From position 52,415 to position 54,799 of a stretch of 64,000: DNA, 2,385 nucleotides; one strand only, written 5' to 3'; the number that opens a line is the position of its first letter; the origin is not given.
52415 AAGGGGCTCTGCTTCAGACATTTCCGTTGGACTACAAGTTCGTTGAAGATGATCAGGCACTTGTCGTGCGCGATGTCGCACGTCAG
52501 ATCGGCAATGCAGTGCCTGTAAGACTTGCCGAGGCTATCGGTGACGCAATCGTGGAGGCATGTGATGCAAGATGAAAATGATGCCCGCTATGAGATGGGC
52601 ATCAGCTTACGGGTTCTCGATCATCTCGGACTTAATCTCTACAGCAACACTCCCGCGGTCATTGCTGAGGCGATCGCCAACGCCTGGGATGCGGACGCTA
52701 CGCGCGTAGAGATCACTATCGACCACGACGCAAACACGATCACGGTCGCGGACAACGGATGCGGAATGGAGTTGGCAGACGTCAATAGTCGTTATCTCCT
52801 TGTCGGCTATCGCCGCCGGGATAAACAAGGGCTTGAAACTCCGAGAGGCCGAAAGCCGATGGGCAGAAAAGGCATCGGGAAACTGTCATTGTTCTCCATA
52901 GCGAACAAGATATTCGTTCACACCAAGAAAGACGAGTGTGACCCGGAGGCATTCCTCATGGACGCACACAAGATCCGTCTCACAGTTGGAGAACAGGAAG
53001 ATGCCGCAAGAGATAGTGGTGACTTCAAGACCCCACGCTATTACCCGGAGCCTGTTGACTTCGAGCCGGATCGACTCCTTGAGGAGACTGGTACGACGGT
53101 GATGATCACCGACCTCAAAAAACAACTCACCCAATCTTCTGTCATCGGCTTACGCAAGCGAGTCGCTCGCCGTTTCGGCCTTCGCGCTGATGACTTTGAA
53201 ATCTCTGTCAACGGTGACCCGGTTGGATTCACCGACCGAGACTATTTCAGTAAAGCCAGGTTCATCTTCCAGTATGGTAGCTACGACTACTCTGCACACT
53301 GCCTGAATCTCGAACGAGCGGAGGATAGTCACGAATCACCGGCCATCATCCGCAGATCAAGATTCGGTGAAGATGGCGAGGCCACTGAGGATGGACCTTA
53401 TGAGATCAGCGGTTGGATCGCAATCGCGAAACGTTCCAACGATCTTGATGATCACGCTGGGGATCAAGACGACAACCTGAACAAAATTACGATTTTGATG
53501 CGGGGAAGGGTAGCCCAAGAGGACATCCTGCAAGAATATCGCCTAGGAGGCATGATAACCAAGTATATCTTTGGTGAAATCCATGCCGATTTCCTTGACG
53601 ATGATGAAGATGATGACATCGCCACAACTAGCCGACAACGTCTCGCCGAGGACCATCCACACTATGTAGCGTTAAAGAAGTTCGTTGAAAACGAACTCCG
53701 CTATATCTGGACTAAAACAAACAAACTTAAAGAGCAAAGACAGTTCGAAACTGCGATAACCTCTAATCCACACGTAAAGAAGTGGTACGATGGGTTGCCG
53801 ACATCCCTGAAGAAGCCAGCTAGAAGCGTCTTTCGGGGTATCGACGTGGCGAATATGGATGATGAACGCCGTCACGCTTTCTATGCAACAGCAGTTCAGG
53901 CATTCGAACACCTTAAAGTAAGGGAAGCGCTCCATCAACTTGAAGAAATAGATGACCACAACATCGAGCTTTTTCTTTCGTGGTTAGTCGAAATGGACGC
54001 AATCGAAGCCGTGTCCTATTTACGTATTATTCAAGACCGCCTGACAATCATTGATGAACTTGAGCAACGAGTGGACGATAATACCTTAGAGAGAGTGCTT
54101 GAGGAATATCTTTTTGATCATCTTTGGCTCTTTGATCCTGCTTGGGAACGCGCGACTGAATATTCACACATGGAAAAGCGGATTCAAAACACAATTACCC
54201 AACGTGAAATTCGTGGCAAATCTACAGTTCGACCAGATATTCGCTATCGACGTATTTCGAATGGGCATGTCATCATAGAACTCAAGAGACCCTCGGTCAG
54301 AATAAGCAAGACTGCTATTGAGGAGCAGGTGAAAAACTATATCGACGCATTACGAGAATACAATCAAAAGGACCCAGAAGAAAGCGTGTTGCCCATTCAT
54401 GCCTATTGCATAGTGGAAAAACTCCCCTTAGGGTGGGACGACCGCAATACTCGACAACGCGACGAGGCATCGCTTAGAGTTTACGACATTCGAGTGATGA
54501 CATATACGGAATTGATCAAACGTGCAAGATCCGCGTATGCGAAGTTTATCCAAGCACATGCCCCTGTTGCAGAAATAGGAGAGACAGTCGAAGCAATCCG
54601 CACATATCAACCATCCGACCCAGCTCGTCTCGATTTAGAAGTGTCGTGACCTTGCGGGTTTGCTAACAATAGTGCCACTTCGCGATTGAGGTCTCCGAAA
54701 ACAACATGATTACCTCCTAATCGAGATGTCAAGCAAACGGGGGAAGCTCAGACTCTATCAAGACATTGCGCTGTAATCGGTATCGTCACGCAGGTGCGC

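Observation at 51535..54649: Dcm methylase overlapping a GHKL-ATPase/PD-(D/E)xK protein: non-canonical 5mC-linked restriction pair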

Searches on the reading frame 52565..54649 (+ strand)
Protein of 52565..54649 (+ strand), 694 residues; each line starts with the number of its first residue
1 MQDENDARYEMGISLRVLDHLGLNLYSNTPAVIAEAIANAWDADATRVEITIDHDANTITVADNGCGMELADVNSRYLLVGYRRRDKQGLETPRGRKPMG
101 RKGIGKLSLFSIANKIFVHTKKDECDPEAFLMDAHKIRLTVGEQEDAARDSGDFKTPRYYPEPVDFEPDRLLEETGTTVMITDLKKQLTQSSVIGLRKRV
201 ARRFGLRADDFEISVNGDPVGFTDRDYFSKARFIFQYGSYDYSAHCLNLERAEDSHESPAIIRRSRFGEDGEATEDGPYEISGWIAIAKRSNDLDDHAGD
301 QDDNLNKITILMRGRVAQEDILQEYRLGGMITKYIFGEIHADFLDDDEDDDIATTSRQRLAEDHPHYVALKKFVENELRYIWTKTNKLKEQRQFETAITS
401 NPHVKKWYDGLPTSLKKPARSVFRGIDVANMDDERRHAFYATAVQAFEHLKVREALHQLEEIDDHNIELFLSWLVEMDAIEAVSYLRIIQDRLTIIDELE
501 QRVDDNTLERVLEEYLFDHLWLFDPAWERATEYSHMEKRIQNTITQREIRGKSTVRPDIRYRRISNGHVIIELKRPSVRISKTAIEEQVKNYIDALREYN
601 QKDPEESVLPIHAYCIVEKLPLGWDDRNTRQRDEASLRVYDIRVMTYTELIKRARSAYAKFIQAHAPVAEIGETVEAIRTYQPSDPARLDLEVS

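Call 4: search_protein_families(library=pfam, proteins=[window:52565-54649:+], max_evalue=0.01)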
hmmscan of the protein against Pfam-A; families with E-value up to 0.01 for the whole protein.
window:52565-54649:+ (694 aa): 2 families
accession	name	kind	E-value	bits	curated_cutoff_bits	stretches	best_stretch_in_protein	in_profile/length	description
PF13589.12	HATPase_c_3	-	1.2e-17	64.6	25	1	31-124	5-96/137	Histidine kinase-, DNA gyrase B-, and HSP90-like ATPase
PF02518.31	HATPase_c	-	3.4e-06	27.9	26.4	1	32-77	9-56/111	Histidine kinase-, DNA gyrase B-, and HSP90-like ATPase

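Call 5: search_protein_families(library=padloc, proteins=[window:52565-54649:+], max_evalue=0.01)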
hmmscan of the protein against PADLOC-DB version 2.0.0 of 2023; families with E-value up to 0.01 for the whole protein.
window:52565-54649:+ (694 aa): 4 families
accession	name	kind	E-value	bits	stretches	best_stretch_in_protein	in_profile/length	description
PDLC03419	REase_II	-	1.1e-86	289.7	1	8-603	4-596/695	Type II restriction enzyme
PDLC03485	REase_II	-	4.1e-51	172.1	1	6-389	3-352/611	Type II restriction enzyme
PDLC02204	MzaB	-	9.7e-06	22.3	1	25-124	21-117/500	-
PDLC03968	TmtA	-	0.00015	17.5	1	24-119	70-157/1486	-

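Call 6: search_protein_families(library=ncbifam, proteins=[window:52565-54649:+], max_evalue=0.01)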
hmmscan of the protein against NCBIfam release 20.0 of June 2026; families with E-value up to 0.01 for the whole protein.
window:52565-54649:+ (694 aa): 13 families
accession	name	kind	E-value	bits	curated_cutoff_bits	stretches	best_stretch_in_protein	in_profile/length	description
NF050001.1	restrict_BbrUII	equivalog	3.2e-200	667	550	1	9-678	1-659/659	BbrUII/HgiDII family restriction enzyme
NF000951.0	PRK00095.2-1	equivalog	1.1e-08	34.3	391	1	30-74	26-70/559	DNA mismatch repair endonuclease MutL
TIGR00585.2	mutl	equivalog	1.9e-08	33.7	180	1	31-74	23-67/555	DNA mismatch repair endonuclease MutL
NF047352.1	P_loop_sacsin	domain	2.6e-07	31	50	1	32-119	3-80/80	sacsin N-terminal ATP-binding-like domain-containing protein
NF010683.0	PRK14083.1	equivalog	6.2e-07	28.2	455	1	24-126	22-133/604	HSP90 family protein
NF003555.1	PRK05218.1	equivalog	1e-05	24.2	371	1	42-124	55-141/614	molecular chaperone HtpG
NF000953.0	PRK00095.2-4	equivalog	1.5e-05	24.1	693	1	31-73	25-68/611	DNA mismatch repair endonuclease MutL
NF041932.1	MzaB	equivalog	6.2e-05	21.5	850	1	27-123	10-103/480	MZA anti-phage system associated ATPase MzaB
NF000948.0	PRK00095.1-1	equivalog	0.00015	20.8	701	1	31-72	25-67/625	DNA mismatch repair endonuclease MutL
NF000952.0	PRK00095.2-2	subfamily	0.00021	19.9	840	1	31-73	25-68/623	DNA mismatch repair endonuclease MutL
NF000950.0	PRK00095.1-3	equivalog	0.00048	18.7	756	1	31-75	26-71/641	DNA mismatch repair endonuclease MutL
NF000949.0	PRK00095.1-2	equivalog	0.0011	18.1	750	1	31-73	29-72/634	DNA mismatch repair endonuclease MutL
NF000954.0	PRK00095.2-5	equivalog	0.0044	15.5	937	1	27-73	25-72/588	DNA mismatch repair endonuclease MutL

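Call 14: find_homologous_proteins(query=window:52565-54649:+, max_evalue=0.00001)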
Query window:52565-54649:+ (694 aa): 4994 proteins with E <= 0.00001 among 8000 candidates; the best 120 are listed.
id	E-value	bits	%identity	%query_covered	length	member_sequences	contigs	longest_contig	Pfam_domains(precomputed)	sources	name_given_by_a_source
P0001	0.0e+0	1577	100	100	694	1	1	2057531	PF02518.32,PF13589.13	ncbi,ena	-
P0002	0.0e+0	1270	82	99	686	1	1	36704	PF02518.32,PF13589.13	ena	-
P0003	0.0e+0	1249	81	100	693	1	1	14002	PF02518.32,PF13589.13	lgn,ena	-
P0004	0.0e+0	1131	74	97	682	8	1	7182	PF13589.13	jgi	-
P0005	0.0e+0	1126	72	99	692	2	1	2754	PF02518.32,PF13589.13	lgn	-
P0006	0.0e+0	1111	71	99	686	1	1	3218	PF02518.32,PF13589.13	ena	-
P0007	0.0e+0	1078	70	99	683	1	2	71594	PF02518.32,PF13589.13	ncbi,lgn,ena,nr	ncbi:MAG: hypothetical protein F4003_04145 [Acidimicrobiaceae bacterium]|nr:hypothetical protein [Ac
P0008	0.0e+0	1073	70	99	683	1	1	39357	PF02518.32,PF13589.13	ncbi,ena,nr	ncbi:MAG: ATP-binding protein [Acidimicrobiaceae bacterium]|nr:ATP-binding protein [Acidimicrobiacea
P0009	0.0e+0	1072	70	98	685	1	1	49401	PF02518.32,PF13589.13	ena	-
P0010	0.0e+0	1068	69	98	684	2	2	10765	PF02518.32,PF13589.13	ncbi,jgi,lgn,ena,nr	ncbi:MAG: ATP-binding protein [Acidimicrobiia bacterium]|nr:ATP-binding protein [Acidimicrobiia bact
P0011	0.0e+0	1060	69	99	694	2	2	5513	PF02518.32,PF13589.13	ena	-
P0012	0.0e+0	1048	69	98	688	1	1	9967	PF02518.32,PF13589.13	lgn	-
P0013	0.0e+0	1047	69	98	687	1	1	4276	PF02518.32,PF13589.13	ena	-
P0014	0.0e+0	1046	69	98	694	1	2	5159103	PF02518.32,PF13589.13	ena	-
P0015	0.0e+0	1043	68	98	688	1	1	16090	PF02518.32,PF13589.13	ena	-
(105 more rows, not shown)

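Call 17: find_related_loci(query=A1, collection=genome_contigs, flank=6000)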
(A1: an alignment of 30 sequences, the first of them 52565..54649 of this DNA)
Query A1 (694 aa) in genome_contigs; peptide patterns used: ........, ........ (x = any residue, [..] = any of these).
599 stretches matched a pattern (row limit reached: there are more); 561 encode a relative of the query (tblastn E <= 1e-3); the best 80 are kept; 80 distinct loci.
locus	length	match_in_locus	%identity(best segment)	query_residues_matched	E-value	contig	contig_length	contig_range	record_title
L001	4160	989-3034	69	1-682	0e+0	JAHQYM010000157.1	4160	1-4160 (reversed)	MAG: Acidimicrobiia bacterium isolate 10 NODE_22387_length_4160_cov_16.0129_ID_44773, whole genome shotgun sequence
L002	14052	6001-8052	67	1-684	0e+0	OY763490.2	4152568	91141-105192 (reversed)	MAG: Acidimicrobiales bacterium isolate e420a23f-e807-4b73-8760-6b68b197cd4b genome assembly, chromosome: 1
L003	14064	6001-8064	68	1-685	0e+0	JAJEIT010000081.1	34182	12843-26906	MAG: Dehalococcoidia bacterium isolate p16x63bins.9 k141_984902, whole genome shotgun sequence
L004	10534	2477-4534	63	1-683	0e+0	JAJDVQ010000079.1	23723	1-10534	MAG: Acidimicrobiia bacterium isolate jk18x22bins.55 k141_290430, whole genome shotgun sequence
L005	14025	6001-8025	56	5-682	0e+0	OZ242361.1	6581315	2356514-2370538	MAG: Candidatus Latescibacterota bacterium isolate c7d3165a-3b70-4ca6-a93c-9a173e2068a1 genome assembly, chromosome: 1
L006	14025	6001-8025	56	5-682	0e+0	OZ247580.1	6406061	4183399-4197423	MAG: Candidatus Latescibacterota bacterium isolate 34bd4037-9faa-49cb-aada-cae4c411e00c genome assembly, chromosome: 1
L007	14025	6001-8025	55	5-682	0e+0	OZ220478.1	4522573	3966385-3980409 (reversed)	MAG: Candidatus Latescibacterota bacterium isolate 1cf545fa-d59a-4aa3-98d5-019dd537838a genome assembly, chromosome: 1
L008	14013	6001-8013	56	7-682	0e+0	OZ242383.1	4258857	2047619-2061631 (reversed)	MAG: bacterium isolate f65e47f9-4bf7-4a54-ade9-3bd2c102e67f genome assembly, chromosome: 1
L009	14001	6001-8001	56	5-684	0e+0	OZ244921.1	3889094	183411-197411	MAG: Candidatus Azophilus sp. isolate 58b071f3-d8bb-44fc-ae66-0b25798c9caf genome assembly, chromosome: 1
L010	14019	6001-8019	53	1-687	0e+0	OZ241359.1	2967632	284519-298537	MAG: Pseudomonadales bacterium isolate 2d4c467c-e05f-4f20-8965-212c3f304af4 genome assembly, chromosome: 1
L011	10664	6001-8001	54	8-685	0e+0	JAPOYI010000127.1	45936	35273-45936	MAG: Gammaproteobacteria bacterium isolate COS4_bin_29 NODE_789_length_45936_cov_18.736, whole genome shotgun sequence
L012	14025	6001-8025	53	8-687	0e+0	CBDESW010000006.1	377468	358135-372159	MAG: Dehalococcoidia bacterium isolate 15034885-6cce-4004-a438-bd7f6032d031 genome assembly, contig: contig_6, whole gen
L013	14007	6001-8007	54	8-681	0e+0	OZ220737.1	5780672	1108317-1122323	MAG: Pseudomonadales bacterium isolate 93f608da-4359-4028-81e3-666eefb89598 genome assembly, chromosome: 1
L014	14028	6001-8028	54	2-684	0e+0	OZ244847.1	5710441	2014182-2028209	MAG: Candidatus Latescibacterota bacterium isolate 8a2eb0e1-25ad-4382-8bb9-52b38a0e126b genome assembly, chromosome: 1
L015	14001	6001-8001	52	8-683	0e+0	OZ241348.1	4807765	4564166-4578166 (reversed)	MAG: Candidatus Azotimanducaceae bacterium isolate a9db2f7b-e227-4142-b8f7-1613535697ad genome assembly, chromosome: 1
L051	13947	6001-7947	40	4-678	3e-138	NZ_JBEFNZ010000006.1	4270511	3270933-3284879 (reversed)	Maribacter sp. Asnod1-A12 12876S00006.1, whole genome shotgun sequence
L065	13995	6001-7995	37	1-685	2e-133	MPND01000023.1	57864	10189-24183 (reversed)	MAG: SAR202 cluster bacterium bin90 NODE_951_length_57864_cov_10.0031_ID_1901, whole genome shotgun sequence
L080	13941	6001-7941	38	1-678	2e-129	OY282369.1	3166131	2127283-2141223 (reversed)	MAG: uncultured Cenarchaeum sp. genome assembly, chromosome: 1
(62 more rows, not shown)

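Call 26: predict_structure(alignment_id=A1)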
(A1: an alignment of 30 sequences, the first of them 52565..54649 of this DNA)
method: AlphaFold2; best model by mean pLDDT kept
length: 694 residues; sequences in the alignment: 30
mean_pLDDT: 71.0   pTM: 0.54
mean pLDDT of the five models: 71.0, 70.5, 68.5, 64.5, 62.6
residues with pLDDT >= 90: 55; 70-90: 351; 50-70: 209; < 50: 79
segments of 3 or more residues with pLDDT < 50: 1-4, 22-27, 82-84, 101-104, 297-302, 316-319, 345-360, 528-531, 545-555, 685-694
pLDDT, mean of each block of 10 residues (from residue 1): 61 60 50 78 88 91 91 77 52 73 60 89 92 86 79 76 90 91 86 82 66 90 81 87 83 59 89 85 85 58 65 54 54 77 52 38 71 84 74 72 83 76 69 73 73 62 57 59 63 62 53 55 51 57 46 51 71 73 81 79 77 81 85 84 78 66 56 73 50 30
secondary structure, 60 per line:
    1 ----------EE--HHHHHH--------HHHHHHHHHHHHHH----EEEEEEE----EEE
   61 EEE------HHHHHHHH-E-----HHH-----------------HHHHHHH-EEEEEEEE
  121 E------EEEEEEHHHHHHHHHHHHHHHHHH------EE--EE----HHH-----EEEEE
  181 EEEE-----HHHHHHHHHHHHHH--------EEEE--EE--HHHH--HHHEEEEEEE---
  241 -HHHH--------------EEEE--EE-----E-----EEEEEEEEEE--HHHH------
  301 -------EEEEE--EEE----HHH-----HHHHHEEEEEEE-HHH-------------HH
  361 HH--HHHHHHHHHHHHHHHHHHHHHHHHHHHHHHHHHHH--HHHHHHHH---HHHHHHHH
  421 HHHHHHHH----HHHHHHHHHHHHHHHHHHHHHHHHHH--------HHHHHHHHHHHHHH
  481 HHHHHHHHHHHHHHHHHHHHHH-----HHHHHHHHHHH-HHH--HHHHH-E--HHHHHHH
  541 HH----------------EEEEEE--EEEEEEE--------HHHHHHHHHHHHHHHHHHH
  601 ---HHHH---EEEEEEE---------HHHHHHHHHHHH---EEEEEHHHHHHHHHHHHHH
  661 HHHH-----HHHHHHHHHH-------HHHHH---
elements in order (helices of 4 or more, strands of 3 or more residues): H15-20 H29-42 E47-53 E58-63 H70-77 H105-111 E113-121 E128-133 H134-151 E176-184 H190-203 E212-215 H222-225 E231-237 H242-245 E260-263 E279-288 H291-294 E308-312 E315-317 H330-334 E335-341 H359-362 H365-399 H402-409 H413-428 H433-458 H467-502 H508-518 H525-529 H534-542 E559-564 E567-573 H582-600 H604-607 E611-617 H627-638 E642-646 H647-664 H670-679 H687-691

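Call 32: find_encoding_contigs(protein=P0001, flank=3000, max_places=3)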
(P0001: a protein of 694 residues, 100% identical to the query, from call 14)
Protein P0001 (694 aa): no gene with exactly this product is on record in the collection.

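Call 56: search_dna_similar(query=window:52565-54649:+, collection=plasmids, mode=protein, max_rows=15)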
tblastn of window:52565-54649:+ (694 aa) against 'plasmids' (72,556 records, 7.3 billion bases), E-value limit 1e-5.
Records with a match: 22; places in all: 22; records where one place covers at least 80% of the query: 12.
Best place of each record, by identity: <60% 22.
By first word of the organism name: Burkholderia 4; Rhizobium 3; Campylobacter 2; Neisseria 2; Deinococcus 1; Haloplanus 1; Halobaculum 1; Rubrobacter 1; Pantoea 1; Paracoccus 1; and 5 more.
By predicted mobility (MOB-suite, as given by PLSDB): non-mobilizable 11; conjugative 9; mobilizable 2.
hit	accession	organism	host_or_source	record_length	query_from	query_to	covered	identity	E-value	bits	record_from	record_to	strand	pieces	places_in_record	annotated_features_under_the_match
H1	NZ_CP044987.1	Deinococcus sp. AJ005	single cell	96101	8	687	98%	35.7%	4e-91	318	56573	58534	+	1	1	ATP-binding protein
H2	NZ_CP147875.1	Haloplanus sp. GX21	cell culture,marine solar saltern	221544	4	678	97%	35.8%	2e-101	348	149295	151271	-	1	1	ATP-binding protein | DNA cytosine methyltransferase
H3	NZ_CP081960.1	Halobaculum magnesiiphilum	cell culture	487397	4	678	97%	35.8%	4e-107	365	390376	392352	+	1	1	ATP-binding protein | DNA cytosine methyltransferase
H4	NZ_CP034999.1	Rhizobium acidisoli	Phaseolus vulgaris,root nodule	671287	11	684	97%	35.7%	1e-105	361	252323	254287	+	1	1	ATP-binding protein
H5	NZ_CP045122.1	Rubrobacter marinus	single pure culture,marine sediment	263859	9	671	96%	35.8%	1e-89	314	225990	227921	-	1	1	ATP-binding protein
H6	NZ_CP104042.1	Rhizobium sp. WSM4643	Pisum sativum,Cell culture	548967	9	678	97%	35.0%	2e-91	319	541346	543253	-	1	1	ATP-binding protein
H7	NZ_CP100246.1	Burkholderia glumae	cell culture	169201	9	666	95%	30.6%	1e-71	261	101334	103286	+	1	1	ATP-binding protein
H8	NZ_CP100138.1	Burkholderia glumae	cell culture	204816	9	666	95%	30.6%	1e-71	261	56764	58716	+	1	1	ATP-binding protein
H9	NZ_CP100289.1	Burkholderia glumae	cell culture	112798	9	666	91%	31.6%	4e-59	276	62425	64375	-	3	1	ATP-binding protein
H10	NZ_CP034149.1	Pantoea agglomerans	whole organism,Poland, Warsaw area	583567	16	663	93%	25.4%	1e-28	131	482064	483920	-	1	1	ATP-binding protein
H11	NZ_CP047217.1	Campylobacter coli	pig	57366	10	663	94%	23.9%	1e-29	134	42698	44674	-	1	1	ATP-binding protein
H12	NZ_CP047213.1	Campylobacter coli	pig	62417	10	663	94%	23.9%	1e-29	134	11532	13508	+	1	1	ATP-binding protein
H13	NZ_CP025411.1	Paracoccus tegillarcae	Tegillarca granosa,single cell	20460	9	378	53%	30.8%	5e-18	97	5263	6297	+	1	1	ATP-binding protein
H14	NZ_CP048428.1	Rhizobium daejeonense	Cell,soil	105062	59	450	56%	26.6%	5e-9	68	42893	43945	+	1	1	ATP-binding protein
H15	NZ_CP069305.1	Shinella sp. PSBB067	monoisolate,Minnesota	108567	59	450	56%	26.6%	5e-9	68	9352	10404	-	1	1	ATP-binding protein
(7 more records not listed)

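Call 69: search_protein_families(library=pfam, proteins=[L080:3107-4048:+, L080:4299-5507:+, L080:8016-9086:+, L080:11834-13798:-, L065:4447-5232:+, L065:2697-4499:+, L051:3829-5091:+, L051:5091-5963:+, L080:5132-5785:+], max_evalue=0.001)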
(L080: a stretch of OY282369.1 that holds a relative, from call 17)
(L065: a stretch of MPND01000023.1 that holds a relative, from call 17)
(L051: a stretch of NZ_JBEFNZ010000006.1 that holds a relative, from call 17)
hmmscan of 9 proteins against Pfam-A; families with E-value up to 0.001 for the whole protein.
L080:3107-4048:+ (313 aa): 0 families

L080:4299-5507:+ (402 aa): 1 family
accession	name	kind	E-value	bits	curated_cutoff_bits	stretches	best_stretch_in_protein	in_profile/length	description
PF01609.27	DDE_Tnp_1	-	1.8e-10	41.3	23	1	147-343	29-198/200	Transposase DDE domain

L080:8016-9086:+ (356 aa): 0 families

L080:11834-13798:- (654 aa): 0 families

L065:4447-5232:+ (261 aa): 2 families
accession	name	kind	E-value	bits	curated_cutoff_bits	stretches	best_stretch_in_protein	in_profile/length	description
PF13091.12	PLDc_2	-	4e-13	49.8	27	1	125-246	2-119/132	PLD-like domain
PF00614.28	PLDc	-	0.0001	22.6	21.9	1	208-227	6-25/28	Phospholipase D Active site motif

L065:2697-4499:+ (600 aa): 0 families

L051:3829-5091:+ (420 aa): 1 family
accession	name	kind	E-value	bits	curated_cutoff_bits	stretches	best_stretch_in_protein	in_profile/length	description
PF00145.23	DNA_methylase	-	2.2e-103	346.5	22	1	98-417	1-324/324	C-5 cytosine-specific DNA methylase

L051:5091-5963:+ (290 aa): 1 family
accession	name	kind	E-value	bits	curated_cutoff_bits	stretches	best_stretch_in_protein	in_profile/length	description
PF18643.7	RE_BsaWI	-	1.7e-16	60.7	26.2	1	167-257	21-105/105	BsaWI restriction endonuclease type 2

L080:5132-5785:+ (217 aa): 0 families

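Call 79: get_annotated_region(hit=H11, flank=4000)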
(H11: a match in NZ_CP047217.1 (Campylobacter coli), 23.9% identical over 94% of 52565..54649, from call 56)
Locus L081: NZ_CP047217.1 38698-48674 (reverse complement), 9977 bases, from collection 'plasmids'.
description: Campylobacter coli strain SH89 plasmid pSH89, complete sequence
organism: Campylobacter coli (NCBI taxid 195)
taxonomy: Bacteria; Campylobacterota; Epsilonproteobacteria; Campylobacterales; Campylobacteraceae; Campylobacter; Campylobacter coli
host: -; source: pig; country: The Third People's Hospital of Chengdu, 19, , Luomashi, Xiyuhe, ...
typing (MOB-suite, as given by PLSDB): conjugative; replicon rep_cluster_475; relaxase MOBP; mating-pair formation MPF_T
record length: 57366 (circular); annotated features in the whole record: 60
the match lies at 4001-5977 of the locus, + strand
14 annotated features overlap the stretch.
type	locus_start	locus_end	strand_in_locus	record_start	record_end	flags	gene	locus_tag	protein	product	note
predicted_resistance_gene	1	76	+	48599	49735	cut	cfr(C)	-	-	23S rRNA (adenine(2503)-C(8))-methyltransferase Cfr(C)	predicted by amrfinderplus; class PHENICOL/LINCOSAMIDE/OXAZOLIDINONE/PLEUROMUTILIN/STREPTOGRAMIN; identity 99.47%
CDS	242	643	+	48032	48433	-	-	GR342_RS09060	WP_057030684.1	pyridoxamine 5'-phosphate oxidase family protein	-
CDS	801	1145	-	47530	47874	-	-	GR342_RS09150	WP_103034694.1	ATP-binding protein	-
CDS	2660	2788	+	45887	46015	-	-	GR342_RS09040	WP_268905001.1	hypothetical protein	-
CDS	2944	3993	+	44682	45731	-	-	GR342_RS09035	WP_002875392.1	DNA cytosine methyltransferase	GO:0006304 - DNA modification [Evidence IEA]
CDS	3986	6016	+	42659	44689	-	-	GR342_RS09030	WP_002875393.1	ATP-binding protein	-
CDS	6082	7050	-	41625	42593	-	-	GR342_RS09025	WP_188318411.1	phage tail protein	-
CDS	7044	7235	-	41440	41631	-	-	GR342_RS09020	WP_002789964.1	tail protein X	-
CDS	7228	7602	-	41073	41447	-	-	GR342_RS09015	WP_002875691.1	phage tail protein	-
CDS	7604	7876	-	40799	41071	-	-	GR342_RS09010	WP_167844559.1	hypothetical protein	-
CDS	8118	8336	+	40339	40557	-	-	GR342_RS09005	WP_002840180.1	hypothetical protein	-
CDS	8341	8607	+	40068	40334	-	-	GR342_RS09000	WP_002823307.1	hypothetical protein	-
CDS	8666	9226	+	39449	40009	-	-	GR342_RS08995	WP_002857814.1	hypothetical protein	-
CDS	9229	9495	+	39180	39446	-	-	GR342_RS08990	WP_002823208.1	hypothetical protein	-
